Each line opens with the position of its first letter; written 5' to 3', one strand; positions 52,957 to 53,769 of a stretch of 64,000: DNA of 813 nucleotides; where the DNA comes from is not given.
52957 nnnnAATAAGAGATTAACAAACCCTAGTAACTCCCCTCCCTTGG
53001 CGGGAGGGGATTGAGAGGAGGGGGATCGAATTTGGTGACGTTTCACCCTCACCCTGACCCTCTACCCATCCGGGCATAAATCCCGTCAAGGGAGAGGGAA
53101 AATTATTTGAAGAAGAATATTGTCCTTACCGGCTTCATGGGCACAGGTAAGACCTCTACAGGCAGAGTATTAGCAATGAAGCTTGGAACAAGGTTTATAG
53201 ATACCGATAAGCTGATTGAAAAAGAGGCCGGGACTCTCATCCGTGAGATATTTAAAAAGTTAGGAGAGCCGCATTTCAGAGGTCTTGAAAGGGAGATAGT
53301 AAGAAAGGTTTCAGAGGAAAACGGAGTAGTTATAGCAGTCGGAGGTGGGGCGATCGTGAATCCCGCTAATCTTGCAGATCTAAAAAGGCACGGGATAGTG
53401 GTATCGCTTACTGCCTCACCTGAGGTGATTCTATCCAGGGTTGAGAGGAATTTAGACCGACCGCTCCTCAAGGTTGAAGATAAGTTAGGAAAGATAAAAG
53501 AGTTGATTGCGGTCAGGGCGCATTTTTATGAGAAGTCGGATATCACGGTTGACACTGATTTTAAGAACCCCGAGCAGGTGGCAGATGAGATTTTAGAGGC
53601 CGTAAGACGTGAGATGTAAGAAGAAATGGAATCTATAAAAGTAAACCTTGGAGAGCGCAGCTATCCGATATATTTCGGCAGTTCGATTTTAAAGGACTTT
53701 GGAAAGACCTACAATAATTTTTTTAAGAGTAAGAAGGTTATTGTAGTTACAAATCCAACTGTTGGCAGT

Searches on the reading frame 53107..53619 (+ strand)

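Call 65: search_protein_families(library=pfam, proteins=[window:53107-53619:+], max_evalue=0.001)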
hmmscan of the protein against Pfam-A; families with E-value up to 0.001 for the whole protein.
window:53107-53619:+ (170 aa): 5 families
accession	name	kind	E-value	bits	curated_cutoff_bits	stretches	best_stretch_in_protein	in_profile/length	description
PF01202.28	SKI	-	2.5e-45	154.9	22.1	1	11-166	1-158/159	Shikimate kinase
PF13238.12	AAA_18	-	1.3e-07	32.5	29.4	1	5-114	1-110/128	AAA domain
PF13401.12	AAA_22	-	3.7e-05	24.5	27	1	3-63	6-70/130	AAA domain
PF13189.12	Cytidylate_kin2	-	0.00032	21.4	28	0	5-38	2-34/176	Cytidylate kinase-like family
PF00004.35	AAA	-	0.00082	20.3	21.2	0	5-52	1-53/131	ATPase family associated with various cellular activities (AAA)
